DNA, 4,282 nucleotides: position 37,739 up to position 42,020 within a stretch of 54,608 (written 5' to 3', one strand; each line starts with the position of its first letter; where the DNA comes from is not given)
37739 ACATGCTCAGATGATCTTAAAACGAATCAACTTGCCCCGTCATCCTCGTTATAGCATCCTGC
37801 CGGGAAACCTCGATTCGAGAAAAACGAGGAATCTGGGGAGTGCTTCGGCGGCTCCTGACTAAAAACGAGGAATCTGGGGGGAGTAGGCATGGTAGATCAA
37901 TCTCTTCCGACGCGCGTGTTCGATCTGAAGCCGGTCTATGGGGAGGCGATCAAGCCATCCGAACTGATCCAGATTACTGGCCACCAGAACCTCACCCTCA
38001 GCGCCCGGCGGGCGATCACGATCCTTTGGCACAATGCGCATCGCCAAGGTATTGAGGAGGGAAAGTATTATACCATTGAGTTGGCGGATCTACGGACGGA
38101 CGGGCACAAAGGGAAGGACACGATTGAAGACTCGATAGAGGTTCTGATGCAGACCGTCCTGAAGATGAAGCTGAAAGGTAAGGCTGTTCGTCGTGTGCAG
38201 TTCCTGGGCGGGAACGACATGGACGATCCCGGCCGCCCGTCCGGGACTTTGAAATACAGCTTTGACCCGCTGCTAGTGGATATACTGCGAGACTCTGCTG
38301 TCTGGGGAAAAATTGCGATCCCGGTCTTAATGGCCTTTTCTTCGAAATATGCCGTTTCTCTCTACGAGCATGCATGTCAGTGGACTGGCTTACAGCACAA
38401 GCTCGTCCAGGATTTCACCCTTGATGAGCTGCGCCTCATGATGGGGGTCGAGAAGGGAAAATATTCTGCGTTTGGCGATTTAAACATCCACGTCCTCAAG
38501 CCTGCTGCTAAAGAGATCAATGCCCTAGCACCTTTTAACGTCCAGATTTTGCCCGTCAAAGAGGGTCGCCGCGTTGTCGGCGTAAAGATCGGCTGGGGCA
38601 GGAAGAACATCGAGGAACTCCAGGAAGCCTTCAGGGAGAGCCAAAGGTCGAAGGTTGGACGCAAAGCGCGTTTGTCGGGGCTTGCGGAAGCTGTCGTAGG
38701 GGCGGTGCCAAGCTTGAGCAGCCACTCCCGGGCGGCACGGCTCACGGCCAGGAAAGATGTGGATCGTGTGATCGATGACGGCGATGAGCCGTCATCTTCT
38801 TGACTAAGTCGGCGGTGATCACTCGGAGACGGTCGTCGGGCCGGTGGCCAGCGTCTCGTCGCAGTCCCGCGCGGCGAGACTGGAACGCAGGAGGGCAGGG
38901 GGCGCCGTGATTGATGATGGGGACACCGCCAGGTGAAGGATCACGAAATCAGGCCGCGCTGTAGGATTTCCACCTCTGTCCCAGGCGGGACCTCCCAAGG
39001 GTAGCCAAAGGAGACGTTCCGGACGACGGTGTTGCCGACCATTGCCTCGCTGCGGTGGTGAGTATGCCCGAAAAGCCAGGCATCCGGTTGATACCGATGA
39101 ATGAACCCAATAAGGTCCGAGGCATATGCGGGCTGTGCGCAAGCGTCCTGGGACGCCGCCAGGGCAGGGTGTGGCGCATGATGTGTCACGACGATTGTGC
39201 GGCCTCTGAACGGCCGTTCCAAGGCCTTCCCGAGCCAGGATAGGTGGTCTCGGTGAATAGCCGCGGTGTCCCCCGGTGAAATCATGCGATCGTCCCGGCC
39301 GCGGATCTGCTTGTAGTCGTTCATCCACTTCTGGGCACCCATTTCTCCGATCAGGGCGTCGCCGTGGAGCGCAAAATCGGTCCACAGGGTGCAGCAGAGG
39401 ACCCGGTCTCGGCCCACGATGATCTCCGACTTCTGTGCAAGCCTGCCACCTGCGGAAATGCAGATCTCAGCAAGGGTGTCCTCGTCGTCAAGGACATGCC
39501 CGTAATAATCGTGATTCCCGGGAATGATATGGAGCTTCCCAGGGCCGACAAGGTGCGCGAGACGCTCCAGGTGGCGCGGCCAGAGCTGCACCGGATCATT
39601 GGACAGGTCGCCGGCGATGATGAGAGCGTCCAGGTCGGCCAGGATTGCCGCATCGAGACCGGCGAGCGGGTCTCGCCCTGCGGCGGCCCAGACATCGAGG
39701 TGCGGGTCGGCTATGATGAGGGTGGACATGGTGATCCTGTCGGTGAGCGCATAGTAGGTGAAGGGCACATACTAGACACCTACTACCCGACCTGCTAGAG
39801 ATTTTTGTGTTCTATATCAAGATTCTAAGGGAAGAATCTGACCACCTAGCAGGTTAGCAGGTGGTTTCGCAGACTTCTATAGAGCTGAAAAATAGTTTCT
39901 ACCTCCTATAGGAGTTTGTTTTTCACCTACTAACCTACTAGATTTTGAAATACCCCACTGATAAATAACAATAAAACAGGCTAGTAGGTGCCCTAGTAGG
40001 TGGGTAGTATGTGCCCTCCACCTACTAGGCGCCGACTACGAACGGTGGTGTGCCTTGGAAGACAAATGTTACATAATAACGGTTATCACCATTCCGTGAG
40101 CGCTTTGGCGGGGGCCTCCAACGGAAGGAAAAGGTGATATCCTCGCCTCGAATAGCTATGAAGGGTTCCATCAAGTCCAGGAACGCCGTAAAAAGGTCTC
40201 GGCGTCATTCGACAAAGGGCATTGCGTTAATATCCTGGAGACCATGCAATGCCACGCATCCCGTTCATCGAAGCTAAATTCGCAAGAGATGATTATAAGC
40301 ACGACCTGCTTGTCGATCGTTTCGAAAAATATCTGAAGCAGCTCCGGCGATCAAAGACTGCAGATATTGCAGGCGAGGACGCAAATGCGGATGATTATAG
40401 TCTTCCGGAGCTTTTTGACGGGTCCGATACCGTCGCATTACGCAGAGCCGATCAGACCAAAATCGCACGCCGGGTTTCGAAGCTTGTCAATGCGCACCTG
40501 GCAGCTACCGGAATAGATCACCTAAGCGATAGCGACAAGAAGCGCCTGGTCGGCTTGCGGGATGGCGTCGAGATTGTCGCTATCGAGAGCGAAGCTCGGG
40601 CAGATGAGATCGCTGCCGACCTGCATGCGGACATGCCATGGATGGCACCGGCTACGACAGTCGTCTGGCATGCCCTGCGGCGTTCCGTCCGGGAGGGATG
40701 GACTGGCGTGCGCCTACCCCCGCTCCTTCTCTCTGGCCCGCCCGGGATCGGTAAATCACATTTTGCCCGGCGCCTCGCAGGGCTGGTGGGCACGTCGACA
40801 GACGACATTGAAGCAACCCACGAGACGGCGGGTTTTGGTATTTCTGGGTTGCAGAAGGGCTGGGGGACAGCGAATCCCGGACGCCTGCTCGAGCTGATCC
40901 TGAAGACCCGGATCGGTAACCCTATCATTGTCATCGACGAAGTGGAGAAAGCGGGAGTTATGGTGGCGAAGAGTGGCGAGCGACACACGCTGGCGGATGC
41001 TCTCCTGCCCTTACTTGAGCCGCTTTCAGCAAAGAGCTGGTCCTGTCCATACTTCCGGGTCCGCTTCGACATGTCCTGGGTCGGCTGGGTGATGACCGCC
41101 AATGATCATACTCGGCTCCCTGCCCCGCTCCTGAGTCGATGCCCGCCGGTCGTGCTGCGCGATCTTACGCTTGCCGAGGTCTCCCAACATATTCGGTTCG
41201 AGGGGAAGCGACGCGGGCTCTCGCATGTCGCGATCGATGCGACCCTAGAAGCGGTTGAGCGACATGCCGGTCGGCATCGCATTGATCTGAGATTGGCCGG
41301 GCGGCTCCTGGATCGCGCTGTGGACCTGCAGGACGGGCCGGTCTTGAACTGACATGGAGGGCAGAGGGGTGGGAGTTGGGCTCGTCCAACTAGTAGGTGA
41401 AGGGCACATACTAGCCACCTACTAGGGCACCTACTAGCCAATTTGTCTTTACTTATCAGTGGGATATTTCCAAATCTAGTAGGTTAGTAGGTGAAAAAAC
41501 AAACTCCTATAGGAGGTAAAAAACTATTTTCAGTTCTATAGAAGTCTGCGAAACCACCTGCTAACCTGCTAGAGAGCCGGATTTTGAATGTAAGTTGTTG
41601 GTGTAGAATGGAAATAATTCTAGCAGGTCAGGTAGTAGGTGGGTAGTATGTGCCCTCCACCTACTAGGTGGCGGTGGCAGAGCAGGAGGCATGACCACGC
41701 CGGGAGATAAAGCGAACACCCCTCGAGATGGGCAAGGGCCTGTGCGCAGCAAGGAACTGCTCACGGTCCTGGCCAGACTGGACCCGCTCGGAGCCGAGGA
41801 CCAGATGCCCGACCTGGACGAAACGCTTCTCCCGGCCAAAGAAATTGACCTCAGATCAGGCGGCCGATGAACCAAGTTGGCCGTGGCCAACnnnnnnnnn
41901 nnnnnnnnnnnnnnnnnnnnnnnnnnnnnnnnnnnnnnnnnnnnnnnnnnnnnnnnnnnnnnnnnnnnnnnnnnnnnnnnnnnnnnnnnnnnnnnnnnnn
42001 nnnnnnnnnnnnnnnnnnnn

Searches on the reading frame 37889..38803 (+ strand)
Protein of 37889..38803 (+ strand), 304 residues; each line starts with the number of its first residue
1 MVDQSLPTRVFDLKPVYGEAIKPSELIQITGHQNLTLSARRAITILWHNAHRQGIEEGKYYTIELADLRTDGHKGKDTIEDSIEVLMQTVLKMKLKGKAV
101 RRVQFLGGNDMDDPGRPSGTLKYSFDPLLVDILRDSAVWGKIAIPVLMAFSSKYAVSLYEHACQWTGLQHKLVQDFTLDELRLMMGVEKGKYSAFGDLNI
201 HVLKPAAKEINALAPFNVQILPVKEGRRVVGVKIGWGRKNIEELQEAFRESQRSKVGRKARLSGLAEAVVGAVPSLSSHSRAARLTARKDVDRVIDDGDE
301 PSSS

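Call 7: search_protein_families(library=pfam, proteins=[window:37889-38803:+], max_evalue=0.01)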
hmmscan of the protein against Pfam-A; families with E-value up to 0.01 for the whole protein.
window:37889-38803:+ (304 aa): 2 families
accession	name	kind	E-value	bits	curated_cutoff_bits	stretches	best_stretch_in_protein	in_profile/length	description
PF21205.3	Rep3_C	-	4.2e-16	59.4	21.1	1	177-236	1-59/59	Initiator Rep protein, WH2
PF01051.27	Rep3_N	-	3.8e-06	27.8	22.4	1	22-163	4-141/141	Initiator Replication protein, WH1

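Call 58: find_related_loci(query=window:37889-38800:+, collection=viral_contigs, flank=10000)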
Query window:37889-38800:+ (304 aa) in viral_contigs; peptide patterns used: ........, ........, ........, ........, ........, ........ (x = any residue, [..] = any of these).
24 stretches matched a pattern; 2 encode a relative of the query (tblastn E <= 1e-3); 2 distinct loci.
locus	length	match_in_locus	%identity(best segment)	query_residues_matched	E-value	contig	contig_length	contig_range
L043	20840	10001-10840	64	9-289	6e-123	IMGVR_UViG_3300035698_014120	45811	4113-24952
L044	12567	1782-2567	55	9-270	1e-98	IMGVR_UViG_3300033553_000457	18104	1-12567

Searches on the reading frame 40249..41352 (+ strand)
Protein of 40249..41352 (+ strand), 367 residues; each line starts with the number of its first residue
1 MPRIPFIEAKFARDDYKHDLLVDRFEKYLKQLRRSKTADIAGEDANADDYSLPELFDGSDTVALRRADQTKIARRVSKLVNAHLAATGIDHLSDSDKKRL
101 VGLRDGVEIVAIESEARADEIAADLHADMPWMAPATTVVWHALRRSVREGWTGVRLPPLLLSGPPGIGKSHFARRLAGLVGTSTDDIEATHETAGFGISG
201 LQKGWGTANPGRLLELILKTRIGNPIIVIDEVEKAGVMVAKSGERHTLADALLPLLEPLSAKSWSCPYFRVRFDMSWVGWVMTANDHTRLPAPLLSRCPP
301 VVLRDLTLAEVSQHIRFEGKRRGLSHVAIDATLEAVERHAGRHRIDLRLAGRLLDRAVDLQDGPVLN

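Call 7: search_protein_families(library=pfam, proteins=[window:40249-41352:+], max_evalue=0.01)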
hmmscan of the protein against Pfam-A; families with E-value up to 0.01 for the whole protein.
window:40249-41352:+ (367 aa): 5 families
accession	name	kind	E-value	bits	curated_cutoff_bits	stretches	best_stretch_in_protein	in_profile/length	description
PF00004.35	AAA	-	9.3e-12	46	21.2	1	159-302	1-127/131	ATPase family associated with various cellular activities (AAA)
PF07728.20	AAA_5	-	0.00012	22.5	22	1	158-237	1-80/139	AAA domain (dynein-related subfamily)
PF13191.12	AAA_16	-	0.0022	18.9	32.6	0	155-177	23-45/167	AAA ATPase domain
PF13671.12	AAA_33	-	0.0024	18.6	27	0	160-194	3-40/143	AAA domain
PF01078.27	Mg_chelatase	-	0.0046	16.8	20.3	0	159-186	25-52/207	Magnesium chelatase, subunit ChlI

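Call 11: find_encoding_contigs(protein=window:40249-41352:+, flank=3000, max_places=10)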
Protein window:40249-41352:+ (367 aa): 4 contigs read that carry it; 3 places shown.
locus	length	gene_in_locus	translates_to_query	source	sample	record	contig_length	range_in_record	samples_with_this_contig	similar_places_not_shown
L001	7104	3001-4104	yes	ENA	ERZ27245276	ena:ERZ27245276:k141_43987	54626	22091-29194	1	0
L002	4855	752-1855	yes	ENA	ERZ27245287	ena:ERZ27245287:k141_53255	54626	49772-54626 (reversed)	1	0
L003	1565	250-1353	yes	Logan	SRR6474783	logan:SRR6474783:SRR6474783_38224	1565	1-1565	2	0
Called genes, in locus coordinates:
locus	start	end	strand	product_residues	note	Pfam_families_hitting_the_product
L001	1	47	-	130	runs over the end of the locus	-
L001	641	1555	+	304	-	PF01051:Rep3_N (weak), PF21205:Rep3_C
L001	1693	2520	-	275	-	PF00149:Metallophos, PF12850:Metallophos_2 (faint)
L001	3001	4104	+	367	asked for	PF00004:AAA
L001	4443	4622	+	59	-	-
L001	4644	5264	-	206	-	PF00702:Hydrolase, PF13419:HAD_2, PF13242:Hydrolase_like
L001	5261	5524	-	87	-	-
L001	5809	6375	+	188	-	-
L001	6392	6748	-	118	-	-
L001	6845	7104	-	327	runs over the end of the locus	-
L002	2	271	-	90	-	?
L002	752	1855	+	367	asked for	PF00004:AAA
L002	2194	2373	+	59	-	-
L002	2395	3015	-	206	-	PF00702:Hydrolase, PF13419:HAD_2, PF13242:Hydrolase_like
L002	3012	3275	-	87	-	-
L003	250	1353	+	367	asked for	PF00004:AAA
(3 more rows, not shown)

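Call 12: search_dna_similar(query=window:40249-41349:+, collection=plasmids, mode=protein, max_rows=30)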
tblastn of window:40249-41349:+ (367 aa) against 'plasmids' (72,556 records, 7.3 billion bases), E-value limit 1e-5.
Records with a match: 52; places in all: 55; records where one place covers at least 80% of the query: 15.
Best place of each record, by identity: <60% 52.
By first word of the organism name: Cereibacter 10; Paracoccus 9; Ralstonia 5; Ketogulonicigenium 3; Leisingera 3; Azospirillum 2; Polaromonas 2; Pseudomonas 2; Komagataeibacter 2; Martelella 1; and 13 more.
By predicted mobility (MOB-suite, as given by PLSDB): non-mobilizable 37; mobilizable 12; conjugative 3.
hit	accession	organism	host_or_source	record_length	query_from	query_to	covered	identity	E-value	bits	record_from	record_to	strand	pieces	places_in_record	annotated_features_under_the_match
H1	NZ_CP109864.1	Paracoccus aminovorans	bacteria,human fecal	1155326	1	367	100%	52.4%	7e-89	299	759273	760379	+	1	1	record has no annotation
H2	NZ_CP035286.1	Paracoccus versutus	whole organism,soil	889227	1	330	90%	53.3%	4e-86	291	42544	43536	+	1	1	DUF6634 family protein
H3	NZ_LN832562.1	Paracoccus aminovorans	-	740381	4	336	91%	52.7%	3e-85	289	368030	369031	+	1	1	AAA family ATPase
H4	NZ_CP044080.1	Paracoccus yeei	Homo sapiens,clinical isolate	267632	1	336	92%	52.2%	2e-87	295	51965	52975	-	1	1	AAA family ATPase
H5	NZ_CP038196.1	Paracoccus versutus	single cell,soil adjacent to the roots ...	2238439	5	336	90%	52.6%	4e-87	294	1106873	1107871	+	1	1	none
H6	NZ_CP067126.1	Paracoccus alcaliphilus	whole organism,soil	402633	1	344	94%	48.8%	1e-77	266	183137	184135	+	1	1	AAA family ATPase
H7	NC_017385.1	Ketogulonicigenium vulgare WSH-001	-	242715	1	334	91%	50.0%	4e-83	282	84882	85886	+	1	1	AAA family ATPase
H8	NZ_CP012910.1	Ketogulonicigenium vulgare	cell culture,Tianjin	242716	1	334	91%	50.0%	4e-83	282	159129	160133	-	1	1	AAA family ATPase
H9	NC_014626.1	Ketogulonicigenium vulgare Y25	-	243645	1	334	91%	50.0%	4e-83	282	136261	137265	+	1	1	AAA family ATPase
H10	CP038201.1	Paracoccus ferrooxidans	single cell,bioreactor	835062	45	336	80%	55.6%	1e-80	275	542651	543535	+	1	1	none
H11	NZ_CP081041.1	Leisingera sp. M527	-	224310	1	337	92%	45.3%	2e-64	228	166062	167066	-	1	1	AAA family ATPase | hypothetical protein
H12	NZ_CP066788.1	Martelella lutilitoris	single cell,cold seep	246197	1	344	94%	44.1%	6e-68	239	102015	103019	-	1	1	AAA family ATPase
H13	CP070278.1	Dysgonomonadaceae bacterium zrk40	single cell,cold seep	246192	1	344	94%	44.1%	7e-68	238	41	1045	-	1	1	none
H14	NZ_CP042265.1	Qingshengfaniella alkalisoli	cell culture,saline soil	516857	1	345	94%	43.2%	1e-56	206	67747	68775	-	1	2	hypothetical protein (x2)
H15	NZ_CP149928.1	Thioclava sp. GXIMD4216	pure culture,mangrove soil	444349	1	345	94%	42.9%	8e-62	221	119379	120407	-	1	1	AAA family ATPase | hypothetical protein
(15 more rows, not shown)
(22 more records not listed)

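Call 14: get_annotated_region(hit=H4, flank=4000)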
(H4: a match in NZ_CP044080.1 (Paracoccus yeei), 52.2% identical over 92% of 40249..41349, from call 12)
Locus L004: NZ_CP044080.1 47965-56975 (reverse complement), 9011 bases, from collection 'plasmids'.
description: Paracoccus yeei strain FDAARGOS_643 plasmid unnamed3, complete sequence
organism: Paracoccus yeei (NCBI taxid 147645)
taxonomy: Bacteria; Pseudomonadota; Alphaproteobacteria; Rhodobacterales; Paracoccaceae; Paracoccus; Paracoccus yeei
host: -; source: Homo sapiens,clinical isolate; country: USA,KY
typing (MOB-suite, as given by PLSDB): non-mobilizable
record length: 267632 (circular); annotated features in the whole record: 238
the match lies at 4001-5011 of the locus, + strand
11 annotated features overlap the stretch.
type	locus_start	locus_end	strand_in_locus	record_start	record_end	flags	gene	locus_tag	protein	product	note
CDS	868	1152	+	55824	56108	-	-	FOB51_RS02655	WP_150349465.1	hypothetical protein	-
CDS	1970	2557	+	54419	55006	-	-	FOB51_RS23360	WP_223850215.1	DUF6634 family protein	-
CDS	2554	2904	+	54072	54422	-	tnpB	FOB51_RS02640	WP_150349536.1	IS66 family insertion sequence element accessory protein TnpB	-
CDS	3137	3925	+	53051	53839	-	-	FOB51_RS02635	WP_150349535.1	metallophosphoesterase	-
CDS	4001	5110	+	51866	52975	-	-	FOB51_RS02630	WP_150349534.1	AAA family ATPase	-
CDS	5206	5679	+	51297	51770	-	-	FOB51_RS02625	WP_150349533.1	DUF6634 family protein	-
CDS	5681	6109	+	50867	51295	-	-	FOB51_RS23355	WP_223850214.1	metallophosphoesterase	-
CDS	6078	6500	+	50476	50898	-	-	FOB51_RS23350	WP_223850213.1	hypothetical protein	-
CDS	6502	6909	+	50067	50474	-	-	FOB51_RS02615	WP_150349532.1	hypothetical protein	-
CDS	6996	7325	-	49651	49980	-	-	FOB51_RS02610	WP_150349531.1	hypothetical protein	-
CDS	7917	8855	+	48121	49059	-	-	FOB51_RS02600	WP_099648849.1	IS110 family transposase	-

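Call 15: get_annotated_region(hit=H7, flank=4000)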
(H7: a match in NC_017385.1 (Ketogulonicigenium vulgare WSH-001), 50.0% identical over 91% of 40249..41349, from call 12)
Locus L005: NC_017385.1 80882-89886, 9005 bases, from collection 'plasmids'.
description: Ketogulonicigenium vulgare WSH-001 plasmid 2, complete sequence
organism: Ketogulonicigenium vulgare WSH-001 (NCBI taxid 759362)
taxonomy: Bacteria; Pseudomonadota; Alphaproteobacteria; Rhodobacterales; Roseobacteraceae; Ketogulonicigenium; Ketogulonicigenium vulgare; Ketogulonicigenium vulgare WSH-001
host: -; source: -; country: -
typing (MOB-suite, as given by PLSDB): non-mobilizable; replicon rep_cluster_33
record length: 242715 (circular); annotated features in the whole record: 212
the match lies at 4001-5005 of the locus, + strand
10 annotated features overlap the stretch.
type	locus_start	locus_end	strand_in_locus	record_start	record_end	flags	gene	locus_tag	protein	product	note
CDS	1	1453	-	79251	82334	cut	-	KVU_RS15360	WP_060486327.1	response regulator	GO:0000160 - phosphorelay signal transduction system [Evidence IEA]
CDS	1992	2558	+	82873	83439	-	-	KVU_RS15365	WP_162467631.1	DUF6634 family protein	-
CDS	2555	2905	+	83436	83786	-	tnpB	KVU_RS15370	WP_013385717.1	IS66 family insertion sequence element accessory protein TnpB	-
CDS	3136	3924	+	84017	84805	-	-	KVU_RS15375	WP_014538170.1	metallophosphoesterase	-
CDS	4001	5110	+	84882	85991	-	-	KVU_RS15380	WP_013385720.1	AAA family ATPase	-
CDS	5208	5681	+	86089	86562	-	-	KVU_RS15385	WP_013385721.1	DUF6634 family protein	-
CDS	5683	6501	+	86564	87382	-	-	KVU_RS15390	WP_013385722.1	metallophosphoesterase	-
CDS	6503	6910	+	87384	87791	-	-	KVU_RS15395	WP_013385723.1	hypothetical protein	-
CDS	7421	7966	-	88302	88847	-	-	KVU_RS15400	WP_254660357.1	hypothetical protein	-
CDS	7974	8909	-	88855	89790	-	-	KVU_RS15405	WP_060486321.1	hypothetical protein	-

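Call 16: get_annotated_region(hit=H12, flank=4000)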
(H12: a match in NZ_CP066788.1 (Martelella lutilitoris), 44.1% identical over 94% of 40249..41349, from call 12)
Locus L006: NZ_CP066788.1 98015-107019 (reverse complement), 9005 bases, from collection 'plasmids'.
description: Martelella lutilitoris strain ZRK001 plasmid plas-002, complete sequence
organism: Martelella lutilitoris (NCBI taxid 2583532)
taxonomy: Bacteria; Pseudomonadota; Alphaproteobacteria; Hyphomicrobiales; Aurantimonadaceae; Martelella; Martelella lutilitoris
host: -; source: single cell,cold seep; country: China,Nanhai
typing (MOB-suite, as given by PLSDB): non-mobilizable; replicon rep_cluster_354
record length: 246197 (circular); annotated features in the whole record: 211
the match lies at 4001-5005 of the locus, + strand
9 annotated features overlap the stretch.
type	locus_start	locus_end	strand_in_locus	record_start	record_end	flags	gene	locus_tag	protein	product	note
CDS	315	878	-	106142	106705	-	-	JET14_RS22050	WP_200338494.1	hypothetical protein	-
CDS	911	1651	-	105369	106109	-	-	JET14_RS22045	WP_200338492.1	hypothetical protein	-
CDS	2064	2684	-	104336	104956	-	-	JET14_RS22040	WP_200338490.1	hypothetical protein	-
CDS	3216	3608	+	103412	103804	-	-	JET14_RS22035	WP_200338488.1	transposase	GO:0006313 - DNA transposition [Evidence IEA]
CDS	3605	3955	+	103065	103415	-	tnpB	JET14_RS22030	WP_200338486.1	IS66 family insertion sequence element accessory protein TnpB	-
CDS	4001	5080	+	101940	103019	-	-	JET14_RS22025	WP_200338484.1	AAA family ATPase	-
CDS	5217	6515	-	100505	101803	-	-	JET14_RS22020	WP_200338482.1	HlyD family type I secretion periplasmic adaptor subunit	GO:0030253 - protein secretion by the type I secretion system [Evidence IEA]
CDS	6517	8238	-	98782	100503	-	-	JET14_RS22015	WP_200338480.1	type I secretion system permease/ATPase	GO:0030253 - protein secretion by the type I secretion system [Evidence IEA]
CDS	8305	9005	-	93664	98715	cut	-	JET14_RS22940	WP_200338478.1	hypothetical protein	-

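Call 32: find_homologous_proteins(query=window:40249-41352:+, max_evalue=1e-30)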
Query window:40249-41352:+ (367 aa): 546 proteins with E <= 1e-30 among 8000 candidates; the best 120 are listed.
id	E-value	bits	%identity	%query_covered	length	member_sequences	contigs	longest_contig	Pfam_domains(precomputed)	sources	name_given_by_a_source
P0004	4.2e-242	821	100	100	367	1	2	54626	PF00004.36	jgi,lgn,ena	-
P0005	5.1e-120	419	54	99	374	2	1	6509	PF00004.36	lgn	-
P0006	3.9e-119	416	54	100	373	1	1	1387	PF00004.36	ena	-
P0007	5.1e-117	409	53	100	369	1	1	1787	PF00004.36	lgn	-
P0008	1.2e-116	408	52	100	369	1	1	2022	PF00004.36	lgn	-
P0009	3.4e-116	406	51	100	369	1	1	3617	PF00004.36,PF07728.21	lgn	-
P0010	6.2e-116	406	53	100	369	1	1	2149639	PF00004.36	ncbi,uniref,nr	ncbi:AAA family ATPase [Paracoccus sp. TOH]|uniref:AAA family ATPase n=1 Tax=Paracoccus sp. TOH TaxI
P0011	7.6e-116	405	52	100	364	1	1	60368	PF00004.36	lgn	-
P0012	8.4e-116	405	50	100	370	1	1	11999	PF00004.36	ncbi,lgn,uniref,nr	ncbi:AAA family ATPase [Gemmobacter nectariphilus]|uniref:AAA family ATPase n=1 Tax=Gemmobacter nect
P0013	1.2e-115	405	53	99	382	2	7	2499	PF00004.36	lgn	-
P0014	1.7e-115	404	53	100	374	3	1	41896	PF00004.36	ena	-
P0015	2.5e-115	404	53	100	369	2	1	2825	PF00004.36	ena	-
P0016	7.9e-115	402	52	100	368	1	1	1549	PF00004.36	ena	-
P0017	1.5e-114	401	52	100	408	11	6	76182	PF00004.36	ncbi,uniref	ncbi:AAA family ATPase [Phaeobacter sp. JH20_02]|uniref:AAA family ATPase n=2 Tax=Phaeobacter TaxID=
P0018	1.6e-114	401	52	99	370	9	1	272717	PF00004.36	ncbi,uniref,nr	ncbi:AAA family ATPase [Falsirhodobacter halotolerans]|uniref:AAA family ATPase n=1 Tax=Falsirhodoba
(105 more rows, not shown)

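Call 86: search_protein_families(library=padloc, proteins=[window:40249-41352:+], max_evalue=0.001)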
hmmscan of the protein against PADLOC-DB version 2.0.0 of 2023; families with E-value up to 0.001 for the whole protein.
window:40249-41352:+ (367 aa): 0 families

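Call 87: search_protein_families(library=ncbifam, proteins=[window:40249-41352:+], max_evalue=0.001)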
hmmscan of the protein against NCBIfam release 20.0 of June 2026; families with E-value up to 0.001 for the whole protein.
window:40249-41352:+ (367 aa): 3 families
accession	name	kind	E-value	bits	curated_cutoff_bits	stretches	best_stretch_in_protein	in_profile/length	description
TIGR00763.1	lon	equivalog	9.1e-18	64.1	608.05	1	159-298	356-490/795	endopeptidase La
NF008053.0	PRK10787.1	equivalog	7.6e-12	44.1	891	1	154-303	347-490/784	endopeptidase La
NF009067.0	PRK12402.1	equivalog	0.00096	18.2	317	0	280-316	158-194/340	replication factor C small subunit 2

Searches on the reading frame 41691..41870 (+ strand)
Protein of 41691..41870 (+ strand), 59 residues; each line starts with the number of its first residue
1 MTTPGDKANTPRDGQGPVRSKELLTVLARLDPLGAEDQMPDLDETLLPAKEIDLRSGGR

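Call 36: search_protein_families(library=pfam, proteins=[window:41691-41870:+], max_evalue=10)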
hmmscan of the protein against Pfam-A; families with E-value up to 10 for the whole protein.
window:41691-41870:+ (59 aa): 0 families

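Call 38: find_encoding_contigs(protein=window:41691-41870:+, flank=3000, max_places=10)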
Protein window:41691-41870:+ (59 aa): 6 contigs read that carry it; 3 places shown.
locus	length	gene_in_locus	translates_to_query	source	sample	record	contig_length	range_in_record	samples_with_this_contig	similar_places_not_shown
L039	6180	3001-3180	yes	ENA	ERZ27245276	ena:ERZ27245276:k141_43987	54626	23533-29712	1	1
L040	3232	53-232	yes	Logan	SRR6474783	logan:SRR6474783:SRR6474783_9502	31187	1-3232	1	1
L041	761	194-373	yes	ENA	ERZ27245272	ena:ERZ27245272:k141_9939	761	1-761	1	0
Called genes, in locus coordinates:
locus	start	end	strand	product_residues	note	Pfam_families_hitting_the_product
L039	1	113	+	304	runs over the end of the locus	PF01051:Rep3_N (weak), PF21205:Rep3_C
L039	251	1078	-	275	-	PF00149:Metallophos, PF12850:Metallophos_2 (faint)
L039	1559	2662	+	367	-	PF00004:AAA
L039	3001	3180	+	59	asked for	-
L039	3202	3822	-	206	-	PF00702:Hydrolase, PF13419:HAD_2, PF13242:Hydrolase_like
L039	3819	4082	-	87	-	-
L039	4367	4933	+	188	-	-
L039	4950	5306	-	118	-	-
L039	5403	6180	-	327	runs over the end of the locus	-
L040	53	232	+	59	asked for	-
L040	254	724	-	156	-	PF00702:Hydrolase, PF13419:HAD_2, PF13242:Hydrolase_like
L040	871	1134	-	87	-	-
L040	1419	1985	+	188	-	-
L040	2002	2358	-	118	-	-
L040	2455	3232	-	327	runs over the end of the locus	-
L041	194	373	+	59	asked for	-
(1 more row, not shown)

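Call 86: search_protein_families(library=padloc, proteins=[window:41691-41870:+], max_evalue=0.001)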
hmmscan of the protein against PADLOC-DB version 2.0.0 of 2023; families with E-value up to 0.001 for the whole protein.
window:41691-41870:+ (59 aa): 0 families
